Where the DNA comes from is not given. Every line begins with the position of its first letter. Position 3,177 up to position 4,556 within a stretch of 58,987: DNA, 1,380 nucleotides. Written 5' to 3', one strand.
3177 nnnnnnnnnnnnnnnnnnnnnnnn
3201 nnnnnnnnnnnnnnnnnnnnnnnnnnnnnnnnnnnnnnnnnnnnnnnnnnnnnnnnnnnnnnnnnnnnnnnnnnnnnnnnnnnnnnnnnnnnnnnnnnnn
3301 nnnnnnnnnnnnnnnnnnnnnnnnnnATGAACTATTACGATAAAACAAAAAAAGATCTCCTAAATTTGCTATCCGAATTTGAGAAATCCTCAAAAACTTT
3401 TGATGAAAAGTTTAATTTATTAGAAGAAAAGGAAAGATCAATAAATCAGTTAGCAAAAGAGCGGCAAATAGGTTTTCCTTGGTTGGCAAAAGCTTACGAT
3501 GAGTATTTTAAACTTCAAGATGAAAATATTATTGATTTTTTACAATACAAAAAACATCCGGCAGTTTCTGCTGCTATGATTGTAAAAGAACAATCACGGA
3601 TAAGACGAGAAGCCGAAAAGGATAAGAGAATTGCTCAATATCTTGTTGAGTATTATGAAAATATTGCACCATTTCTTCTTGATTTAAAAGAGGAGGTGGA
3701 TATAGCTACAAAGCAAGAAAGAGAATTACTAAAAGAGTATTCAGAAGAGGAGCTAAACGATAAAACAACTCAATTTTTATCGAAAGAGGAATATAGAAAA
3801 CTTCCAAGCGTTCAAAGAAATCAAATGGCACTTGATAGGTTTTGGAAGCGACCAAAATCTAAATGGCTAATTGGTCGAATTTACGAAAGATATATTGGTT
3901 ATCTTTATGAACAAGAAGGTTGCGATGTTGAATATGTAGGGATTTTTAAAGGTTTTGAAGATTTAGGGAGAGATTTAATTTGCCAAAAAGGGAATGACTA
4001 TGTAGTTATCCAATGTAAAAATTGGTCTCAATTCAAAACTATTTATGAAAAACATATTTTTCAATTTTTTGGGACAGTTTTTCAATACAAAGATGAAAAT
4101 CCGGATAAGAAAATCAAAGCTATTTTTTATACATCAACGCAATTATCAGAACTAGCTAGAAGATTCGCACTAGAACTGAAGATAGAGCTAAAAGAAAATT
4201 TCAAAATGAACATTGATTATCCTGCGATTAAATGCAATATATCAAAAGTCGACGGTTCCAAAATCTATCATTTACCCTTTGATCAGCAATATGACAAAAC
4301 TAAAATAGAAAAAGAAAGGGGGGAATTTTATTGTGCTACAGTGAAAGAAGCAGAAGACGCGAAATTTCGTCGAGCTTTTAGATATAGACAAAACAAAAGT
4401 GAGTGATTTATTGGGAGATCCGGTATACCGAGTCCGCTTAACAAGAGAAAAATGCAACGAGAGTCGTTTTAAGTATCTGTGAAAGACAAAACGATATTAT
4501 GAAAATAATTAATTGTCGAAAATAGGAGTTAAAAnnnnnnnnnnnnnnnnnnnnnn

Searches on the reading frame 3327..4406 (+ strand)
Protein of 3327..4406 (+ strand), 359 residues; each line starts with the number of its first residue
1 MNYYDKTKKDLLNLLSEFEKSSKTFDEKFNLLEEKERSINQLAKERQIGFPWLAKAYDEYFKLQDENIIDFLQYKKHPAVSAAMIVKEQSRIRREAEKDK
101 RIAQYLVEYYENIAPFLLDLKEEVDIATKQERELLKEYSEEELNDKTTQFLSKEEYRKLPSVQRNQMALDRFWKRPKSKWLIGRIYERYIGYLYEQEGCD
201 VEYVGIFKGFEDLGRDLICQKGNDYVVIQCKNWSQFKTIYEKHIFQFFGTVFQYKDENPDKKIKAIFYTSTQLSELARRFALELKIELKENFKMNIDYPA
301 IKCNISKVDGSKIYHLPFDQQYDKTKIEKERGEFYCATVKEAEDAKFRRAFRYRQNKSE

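Call 39: search_protein_families(library=pfam, proteins=[window:3327-4406:+], max_evalue=0.01)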
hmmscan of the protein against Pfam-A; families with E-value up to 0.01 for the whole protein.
window:3327-4406:+ (359 aa): 3 families
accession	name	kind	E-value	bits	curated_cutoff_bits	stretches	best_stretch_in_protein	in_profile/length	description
PF04471.18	Mrr_cat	-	9.7e-09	35.8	21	1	186-288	9-105/115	Restriction endonuclease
PF13156.12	Mrr_cat_2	-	9e-08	32.5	22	1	211-279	28-93/127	Restriction endonuclease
PF19593.4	DUF6098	-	0.0094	16.1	27.2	0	115-187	6-79/141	Family of unknown function (DUF6098)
